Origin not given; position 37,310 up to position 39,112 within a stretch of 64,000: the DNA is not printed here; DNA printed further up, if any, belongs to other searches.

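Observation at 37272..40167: Tight three-gene module: ABC-GNAT, holin-like 2-TM protein, CPBP/Abi protease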

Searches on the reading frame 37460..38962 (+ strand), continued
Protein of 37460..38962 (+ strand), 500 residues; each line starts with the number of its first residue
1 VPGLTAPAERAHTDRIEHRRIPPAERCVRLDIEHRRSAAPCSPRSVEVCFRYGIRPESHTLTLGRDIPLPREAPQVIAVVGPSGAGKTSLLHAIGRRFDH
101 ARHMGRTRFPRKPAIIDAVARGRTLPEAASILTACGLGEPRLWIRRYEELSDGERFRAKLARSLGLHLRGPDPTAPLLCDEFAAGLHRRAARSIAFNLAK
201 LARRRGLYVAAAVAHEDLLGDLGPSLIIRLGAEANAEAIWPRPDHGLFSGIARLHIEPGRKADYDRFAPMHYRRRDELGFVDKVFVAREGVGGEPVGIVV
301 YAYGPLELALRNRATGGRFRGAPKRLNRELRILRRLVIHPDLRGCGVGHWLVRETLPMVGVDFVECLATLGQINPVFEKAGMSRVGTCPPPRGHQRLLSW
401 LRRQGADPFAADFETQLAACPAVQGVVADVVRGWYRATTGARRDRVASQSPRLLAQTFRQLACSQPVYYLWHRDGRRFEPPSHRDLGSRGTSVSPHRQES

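Call 34: search_dna_similar(query=window:37460-38962:+, collection=phages, mode=protein, max_evalue=0.001, max_rows=25)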
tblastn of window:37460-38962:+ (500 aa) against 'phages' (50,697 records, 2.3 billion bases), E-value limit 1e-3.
Records with a match: 76; places in all: 76; records where one place covers at least 80% of the query: 0.
Best place of each record, by identity: <60% 76.
By first word of the organism name: Gordonia 12; Rhizobium 10; Pseudomonas 7; Klebsiella 6; Porphyromonas 5; Aeromonas 5; Escherichia 4; Leptospira 4; Burkholderia 3; Bacteriophage 3; and 11 more.
By host as written in the record: - 6; Aeromonas salmonicida 5; Gordonia terrae 3612 4; Leptospira biflexa Patoc 1 4; Pseudomonas syringae pv. actinidiae 3; Gordonia terrae NRRL B-16283 3; Rhodococcus erythropolis RIA 643 2; Burkholderia thailandensis 2; and 41 more.
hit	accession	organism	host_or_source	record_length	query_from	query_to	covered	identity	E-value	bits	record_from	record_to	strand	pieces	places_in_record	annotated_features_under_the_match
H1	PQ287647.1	Pseudomonas phage Komp_PAO1_1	Pseudomonas aeruginosa PAO1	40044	28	272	49%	30.6%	2e-13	79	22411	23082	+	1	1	hypothetical protein (x2)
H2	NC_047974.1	Gordonia phage Jace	Rhodococcus erythropolis RIA 643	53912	28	276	50%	29.9%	2e-20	100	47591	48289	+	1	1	86: ATP binding protein | 85: ParB-like partition protein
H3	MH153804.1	Gordonia phage Jace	Rhodococcus erythropolis RIA 643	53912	28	276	50%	29.9%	2e-20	100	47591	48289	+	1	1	86: ATP binding protein | 85: ParB-like nuclease domain protein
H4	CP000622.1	Burkholderia phage phiE255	Burkholderia thailandensis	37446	24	232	42%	33.8%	4e-14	82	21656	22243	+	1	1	gp29, conserved hypothetical protein | gp28, hypothetical protein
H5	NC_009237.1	Burkholderia phage phiE255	Burkholderia thailandensis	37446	24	232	42%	33.8%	4e-14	82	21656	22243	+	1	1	gp29, conserved hypothetical protein | gp28, hypothetical protein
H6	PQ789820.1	Burkholderia phage vB_E427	Burkholderia sp.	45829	24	232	42%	33.8%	4e-14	82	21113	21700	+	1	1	hypothetical protein (x2)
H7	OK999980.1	Arthrobacter phage EastWest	Arthrobacter globiformis B-2979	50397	24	287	53%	26.0%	5e-15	84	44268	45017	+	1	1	75: ATP binding cassette-like protein | 74: DNA binding protein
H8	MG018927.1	Pseudomonas phage nickie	Pseudomonas syringae pv. avii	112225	37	249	43%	30.7%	6e-18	94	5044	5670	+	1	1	ABC transporter | hypothetical protein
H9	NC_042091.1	Pseudomonas phage nickie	Pseudomonas syringae pv. avii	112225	37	249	43%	30.7%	6e-18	94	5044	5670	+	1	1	ABC transporter | hypothetical protein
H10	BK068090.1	Porphyromonas phage phage008a_KCOM2797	Porphyromonas gingivalis KCOM 2797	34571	28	227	40%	32.5%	2e-10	70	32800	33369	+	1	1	hypothetical protein | acr candidate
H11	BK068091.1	Porphyromonas phage phage009a_Kyudai3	Porphyromonas gingivalis Kyudai-3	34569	28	227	40%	32.5%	2e-10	70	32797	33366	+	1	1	hypothetical protein | acr candidate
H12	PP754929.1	Porphyromonas phage phage007a_Bg4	Porphyromonas gingivalis Bg4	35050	28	227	40%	32.5%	3e-9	66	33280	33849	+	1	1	hypothetical protein | acr candidate protein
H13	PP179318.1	Pseudomonas phage Nican01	Pseudomonas syringae CC0094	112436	37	238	40%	31.9%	8e-19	96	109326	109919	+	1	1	ABC transporter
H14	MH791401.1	Aeromonas phage AsFcp_2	Aeromonas salmonicida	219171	35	276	48%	26.6%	3e-8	62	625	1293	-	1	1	hypothetical protein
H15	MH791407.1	Aeromonas phage AsFcp_4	Aeromonas salmonicida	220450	35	276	48%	26.6%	3e-8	62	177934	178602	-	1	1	hypothetical protein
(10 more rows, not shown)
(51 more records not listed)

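Call 36: get_annotated_region(hit=H5, flank=6000)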
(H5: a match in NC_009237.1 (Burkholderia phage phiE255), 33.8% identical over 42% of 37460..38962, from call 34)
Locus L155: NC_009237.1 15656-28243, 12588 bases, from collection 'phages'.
description: Burkholderia phage phiE255 chromosome, complete genome.
organism: Burkholderia phage phiE255 (NCBI taxid 2883942)
taxonomy: Viruses; Duplodnaviria; Heunggongvirae; Uroviricota; Caudoviricetes; Bcepmuvirus; Bcepmuvirus E255
host: Burkholderia thailandensis; source: -; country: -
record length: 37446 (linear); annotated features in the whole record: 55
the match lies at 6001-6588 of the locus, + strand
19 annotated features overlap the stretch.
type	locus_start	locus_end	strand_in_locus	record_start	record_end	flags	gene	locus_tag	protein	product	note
CDS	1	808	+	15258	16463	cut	-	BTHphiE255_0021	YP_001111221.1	tail protein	identified by match to protein family HMM PF05954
CDS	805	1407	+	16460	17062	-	-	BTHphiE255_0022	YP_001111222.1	baseplate assembly protein V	identified by match to protein family HMM PF04717; match to protein family HMM TIGR01644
CDS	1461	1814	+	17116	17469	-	-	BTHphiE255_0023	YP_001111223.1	baseplate wedge subunit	identified by match to protein family HMM PF04965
CDS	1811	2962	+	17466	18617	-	-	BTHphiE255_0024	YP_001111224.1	baseplate J/gp47 family protein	identified by match to protein family HMM PF04865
CDS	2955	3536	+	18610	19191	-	-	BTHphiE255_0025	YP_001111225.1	tail protein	identified by match to protein family HMM TIGR01634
CDS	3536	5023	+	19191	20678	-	-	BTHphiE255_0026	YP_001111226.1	tail fiber protein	-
CDS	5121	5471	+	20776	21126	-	-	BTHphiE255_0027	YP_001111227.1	tail fiber assembly protein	-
CDS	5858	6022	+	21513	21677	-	-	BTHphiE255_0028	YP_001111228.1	gp28, hypothetical protein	-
CDS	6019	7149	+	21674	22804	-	-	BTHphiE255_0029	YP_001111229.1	gp29, conserved hypothetical protein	-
CDS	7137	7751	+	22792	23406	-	-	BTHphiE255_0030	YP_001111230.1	cyanobacterial phosphoribosylglycinamide formyltransferase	identified by match to protein family HMM PF00551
CDS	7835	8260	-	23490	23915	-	-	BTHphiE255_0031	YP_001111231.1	gp31, non-glycosylated membrane-associated protein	-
CDS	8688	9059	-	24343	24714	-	-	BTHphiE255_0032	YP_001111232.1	late transcriptional activator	-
CDS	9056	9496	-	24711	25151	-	-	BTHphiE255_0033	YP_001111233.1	regulatory protein GemA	identified by match to protein family HMM PF06252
CDS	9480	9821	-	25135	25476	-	-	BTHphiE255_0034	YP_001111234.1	hypothetical protein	-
CDS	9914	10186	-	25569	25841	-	-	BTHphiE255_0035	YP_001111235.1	DNA binding protein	identified by match to protein family HMM PF00216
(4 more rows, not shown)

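Call 37: get_annotated_region(hit=H2, flank=4000)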
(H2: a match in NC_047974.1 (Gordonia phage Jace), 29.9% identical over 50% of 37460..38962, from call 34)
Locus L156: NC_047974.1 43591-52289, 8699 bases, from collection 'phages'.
description: Rhodococcus phage Jace, complete genome.
organism: Gordonia phage Jace (NCBI taxid 2182360)
taxonomy: Viruses; Duplodnaviria; Heunggongvirae; Uroviricota; Caudoviricetes; Jacevirus; Jacevirus jace
host: Rhodococcus erythropolis RIA 643; source: soil; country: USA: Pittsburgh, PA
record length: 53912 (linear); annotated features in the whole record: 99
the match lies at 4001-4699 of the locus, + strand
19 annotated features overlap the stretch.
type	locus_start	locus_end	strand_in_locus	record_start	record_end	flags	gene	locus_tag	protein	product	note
CDS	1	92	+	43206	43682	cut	74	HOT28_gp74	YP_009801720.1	hypothetical protein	-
CDS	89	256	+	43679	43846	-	75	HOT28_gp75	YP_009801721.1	hypothetical protein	-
CDS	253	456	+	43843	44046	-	76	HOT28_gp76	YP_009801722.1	hypothetical protein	-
CDS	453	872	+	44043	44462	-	77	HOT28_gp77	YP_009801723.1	RusA-like Holliday junction resolvase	Rus A endonuclease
CDS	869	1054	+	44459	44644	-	78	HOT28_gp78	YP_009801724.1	hypothetical protein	-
CDS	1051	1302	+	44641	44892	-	79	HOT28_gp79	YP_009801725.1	hypothetical protein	-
CDS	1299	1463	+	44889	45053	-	80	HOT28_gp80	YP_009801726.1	hypothetical protein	-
CDS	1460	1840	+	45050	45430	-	81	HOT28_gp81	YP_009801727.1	hypothetical protein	-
CDS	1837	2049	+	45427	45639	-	82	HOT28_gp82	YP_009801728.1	membrane protein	-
CDS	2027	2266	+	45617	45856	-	83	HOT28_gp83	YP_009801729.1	hypothetical protein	-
CDS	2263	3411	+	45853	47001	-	84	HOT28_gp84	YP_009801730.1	exonuclease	-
CDS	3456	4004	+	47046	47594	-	85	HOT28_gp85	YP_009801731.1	ParB-like partition protein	ParB-like N-terminal domain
CDS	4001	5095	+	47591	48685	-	86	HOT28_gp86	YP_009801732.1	ATP binding protein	-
CDS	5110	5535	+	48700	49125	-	87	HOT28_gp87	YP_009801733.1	aspartate decarboxylase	-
CDS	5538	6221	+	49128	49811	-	88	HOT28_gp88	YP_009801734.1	hypothetical protein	-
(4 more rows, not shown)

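Call 62: predict_structure(alignment_id=A1)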
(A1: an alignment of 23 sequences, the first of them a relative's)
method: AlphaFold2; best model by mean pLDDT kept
length: 500 residues; sequences in the alignment: 23
mean_pLDDT: 80.9   pTM: 0.78
mean pLDDT of the five models: 80.9, 79.3, 78.5, 78.5, 75.4
residues with pLDDT >= 90: 196; 70-90: 211; 50-70: 54; < 50: 39
segments of 3 or more residues with pLDDT < 50: 1-22, 486-500
pLDDT, mean of each block of 10 residues (from residue 1): 36 40 67 71 79 72 86 89 89 92 92 82 82 87 85 92 92 91 89 94 92 93 94 86 83 93 80 55 93 93 67 72 86 90 92 96 88 87 84 83 88 88 91 71 63 84 82 79 48 36
secondary structure, 60 per line:
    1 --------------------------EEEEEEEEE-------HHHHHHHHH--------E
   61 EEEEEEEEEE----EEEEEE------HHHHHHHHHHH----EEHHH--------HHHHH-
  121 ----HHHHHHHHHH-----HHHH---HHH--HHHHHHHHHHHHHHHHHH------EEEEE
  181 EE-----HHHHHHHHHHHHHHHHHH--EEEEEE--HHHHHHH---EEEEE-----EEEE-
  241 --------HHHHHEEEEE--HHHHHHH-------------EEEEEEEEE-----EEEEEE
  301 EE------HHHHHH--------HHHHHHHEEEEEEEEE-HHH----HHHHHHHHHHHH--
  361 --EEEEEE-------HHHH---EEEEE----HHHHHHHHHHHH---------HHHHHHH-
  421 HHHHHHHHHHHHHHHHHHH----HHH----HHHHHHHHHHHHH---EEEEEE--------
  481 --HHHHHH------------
elements in order: E27-35 H43-51 E60-70 E75-80 H87-97 H115-119 H125-134 H140-143 H152-169 E176-182 H188-205 E208-213 H216-222 E226-230 E236-239 H249-253 E254-258 H261-267 E281-289 E295-302 H309-314 H323-329 E330-338 H347-358 E363-368 H376-379 E383-387 H392-403 H413-419 H421-439 H451-463 E467-472 H483-488

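Call 67: fold_search(model_id=the predicted structure, library=pdb)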
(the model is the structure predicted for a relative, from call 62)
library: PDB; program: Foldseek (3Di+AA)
matches with E <= 10: 1736; with E <= 0.001: 757
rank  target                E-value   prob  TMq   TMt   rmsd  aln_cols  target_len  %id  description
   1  7w7a_G                3.8e-09  1.00  0.32  0.66   4.8       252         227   17  Heme exporter in complex with Mn-containing protoporphyrin IX, Mn-anomalous data (released 2022-06-22)
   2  4g1u_D                3.8e-09  1.00  0.30  0.55   8.1       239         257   20  X-ray structure of the bacterial heme transporter HmuUV from Yersinia pestis (released 2012-12-19)
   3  4g1u_C                4.3e-09  1.00  0.30  0.53   8.3       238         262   20  X-ray structure of the bacterial heme transporter HmuUV from Yersinia pestis (released 2012-12-19)
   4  7w7c_A                4.5e-09  1.00  0.32  0.68   4.2       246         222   17  Heme exporter in the unliganded form (released 2022-06-22)
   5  7w7b_G                5.6e-09  1.00  0.33  0.67   4.8       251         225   17  Heme exporter HrtBA in complex with protoporphyrin IX containing manganese(III), high resolution data (released 2022-06-22)
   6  7w7b_I                7.7e-09  1.00  0.33  0.68   3.8       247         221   17  Heme exporter HrtBA in complex with protoporphyrin IX containing manganese(III), high resolution data (released 2022-06-22)
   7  7w7a_I                9.1e-09  1.00  0.33  0.68   3.8       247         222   17  Heme exporter in complex with Mn-containing protoporphyrin IX, Mn-anomalous data (released 2022-06-22)
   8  8dl0_A                1.1e-08  1.00  0.29  0.36  20.6       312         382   15  CryoEM structure of the nucleotide-free and open channel A.aeolicus WzmWzt transporter (released 2022-09-21)
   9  8dl0_C                1.2e-08  1.00  0.30  0.37  12.3       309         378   16  CryoEM structure of the nucleotide-free and open channel A.aeolicus WzmWzt transporter (released 2022-09-21)
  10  5lil_B                1.6e-08  1.00  0.31  0.26   9.6       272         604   16  Structure of Aggregatibacter actinomycetemcomitans MacB bound to ATPyS (P21) (released 2017-11-15)
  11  7w7b_K                1.6e-08  1.00  0.32  0.68   3.6       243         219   18  Heme exporter HrtBA in complex with protoporphyrin IX containing manganese(III), high resolution data (released 2022-06-22)
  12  1l2t_A                1.7e-08  1.00  0.31  0.63   4.5       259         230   15  Dimeric Structure of MJ0796, a Bacterial ABC Transporter Cassette (released 2002-07-24)
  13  5zxd_A                1.7e-08  1.00  0.28  0.30  18.1       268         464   21  Crystal structure of ATP-bound human ABCF1 (released 2018-07-25)
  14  1l2t_B                2.8e-08  1.00  0.31  0.62   4.6       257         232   14  Dimeric Structure of MJ0796, a Bacterial ABC Transporter Cassette (released 2002-07-24)
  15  5lj7_B                3.1e-08  1.00  0.31  0.26   4.9       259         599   15  Structure of Aggregatibacter actinomycetemcomitans MacB bound to ATP (P21) (released 2017-11-15)
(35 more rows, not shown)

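Call 89: find_related_loci(query=A1, collection=viral_contigs, flank=8000)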
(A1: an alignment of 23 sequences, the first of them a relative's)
Query A1 (500 aa) in viral_contigs; peptide patterns used: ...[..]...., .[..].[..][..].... (x = any residue, [..] = any of these).
16 stretches matched a pattern, but none encodes a relative of the query by tblastn (E <= 1e-3).

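Call 105: fold_search(model_id=the predicted structure, library=viral)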
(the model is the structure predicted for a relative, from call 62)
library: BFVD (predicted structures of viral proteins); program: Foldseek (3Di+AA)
matches with E <= 10: 1069; with E <= 0.001: 43
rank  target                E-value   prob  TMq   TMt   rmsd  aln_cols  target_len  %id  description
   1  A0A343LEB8            7.6e-18  1.00  0.54  0.72   4.3       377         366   19  Putative GNAT family N-acetyltransferase [Leptospira phage LE4]
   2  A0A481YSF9            3.3e-07  1.00  0.28  0.51  13.8       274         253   13  ABC transporter [Marseillevirus LCMAC101]
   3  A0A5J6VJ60            3.7e-07  1.00  0.31  0.27   4.1       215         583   17  ABC transporter [Megaviridae environmental sample]
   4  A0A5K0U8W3            1.9e-06  1.00  0.30  0.22   8.0       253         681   16  ABC transporter domain-containing protein [Yasminevirus sp. GU-2018]
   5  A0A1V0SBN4            2.4e-06  1.00  0.31  0.29   4.2       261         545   15  ABC transporter [Catovirus CTV1]
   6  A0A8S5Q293            2.4e-06  1.00  0.27  0.25   4.4       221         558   17  ABC-type multidrug transport system, ATPase and permease component [Myoviridae sp. ctMYT7]
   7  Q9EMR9                3.7e-06  1.00  0.29  0.11  15.2       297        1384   12  AMV130 [Amsacta moorei entomopoxvirus]
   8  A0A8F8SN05            4.0e-06  1.00  0.29  0.31   5.2       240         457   15  (no name in the UniProt tables at hand)
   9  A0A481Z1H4            4.2e-06  1.00  0.31  0.24   5.0       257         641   16  ABC transporter [Mimivirus LCMiAC01]
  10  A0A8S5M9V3            5.8e-06  1.00  0.29  0.20   5.3       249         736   17  Head protein [Podoviridae sp. ctbO711]
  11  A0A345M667            6.1e-06  1.00  0.23  0.61   4.0       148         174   19  (no name in the UniProt tables at hand)
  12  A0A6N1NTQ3            6.1e-06  1.00  0.32  0.31   4.1       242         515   14  ABC transporter [Tupanvirus soda lake]
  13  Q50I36                6.4e-06  1.00  0.27  0.59   5.0       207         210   18  Putative ATPase [Acidianus rod-shaped virus 1]
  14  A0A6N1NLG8            7.5e-06  1.00  0.32  0.28   5.1       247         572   15  ABC-type multidrug transport system [Tupanvirus soda lake]
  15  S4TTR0                8.0e-06  1.00  0.22  0.50   7.1       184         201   13  Mom [Salmonella phage FSL SP-031]
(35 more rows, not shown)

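Call 112: search_protein_families(library=pfam, proteins=[L006:5034-5663:+, L004:2721-5648:+], max_evalue=0.001)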
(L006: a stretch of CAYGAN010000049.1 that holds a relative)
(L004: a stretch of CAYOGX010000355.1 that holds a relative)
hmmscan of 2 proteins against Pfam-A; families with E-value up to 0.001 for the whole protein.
L006:5034-5663:+ (209 aa): 5 families
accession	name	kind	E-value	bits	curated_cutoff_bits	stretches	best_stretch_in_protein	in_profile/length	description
PF00717.28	Peptidase_S24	-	3.7e-15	56.1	23.3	1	82-202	1-116/116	Peptidase S24-like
PF13560.12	HTH_31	-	1.3e-14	54.7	27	1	4-59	1-57/64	Helix-turn-helix domain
PF01381.28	HTH_3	-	2e-11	44.2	23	1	9-59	1-51/55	Helix-turn-helix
PF12844.13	HTH_19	-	1.2e-07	32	30.2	1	6-59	1-54/64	Helix-turn-helix domain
PF13443.12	HTH_26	-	0.00066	20.3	22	0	8-58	1-52/63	Cro/C1-type HTH DNA-binding domain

L004:2721-5648:+ (976 aa): 0 families

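Call 115: find_encoding_contigs(protein=P0083, flank=5000, max_places=1)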
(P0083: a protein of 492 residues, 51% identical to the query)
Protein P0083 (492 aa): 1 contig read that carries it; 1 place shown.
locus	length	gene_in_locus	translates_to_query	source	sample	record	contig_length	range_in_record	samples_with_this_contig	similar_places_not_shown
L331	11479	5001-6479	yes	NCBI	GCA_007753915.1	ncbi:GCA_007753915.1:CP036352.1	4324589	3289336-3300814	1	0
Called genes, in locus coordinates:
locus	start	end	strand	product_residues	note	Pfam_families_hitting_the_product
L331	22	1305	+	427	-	-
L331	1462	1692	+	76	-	-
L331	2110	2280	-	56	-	-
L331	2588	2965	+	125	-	-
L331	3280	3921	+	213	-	PF00574:CLP_protease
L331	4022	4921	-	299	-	PF12760:Zn_ribbon_IS1595, PF12762:DDE_Tnp_IS1595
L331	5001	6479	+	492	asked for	PF00005:ABC_tran (weak), PF13191:AAA_16 (weak), PF13304:AAA_21 (faint), PF13401:AAA_22 (weak)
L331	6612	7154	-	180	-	-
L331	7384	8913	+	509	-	PF01841:Transglut_core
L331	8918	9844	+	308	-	PF00106:adh_short (faint), PF01073:3Beta_HSD, PF01370:Epimerase, PF04321:RmlD_sub_bind (weak), PF05368:NmrA, PF07993:NAD_binding_4 (faint), PF13460:NAD_binding_10, PF16363:GDP_Man_Dehyd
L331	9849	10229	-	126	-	-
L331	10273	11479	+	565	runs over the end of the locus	-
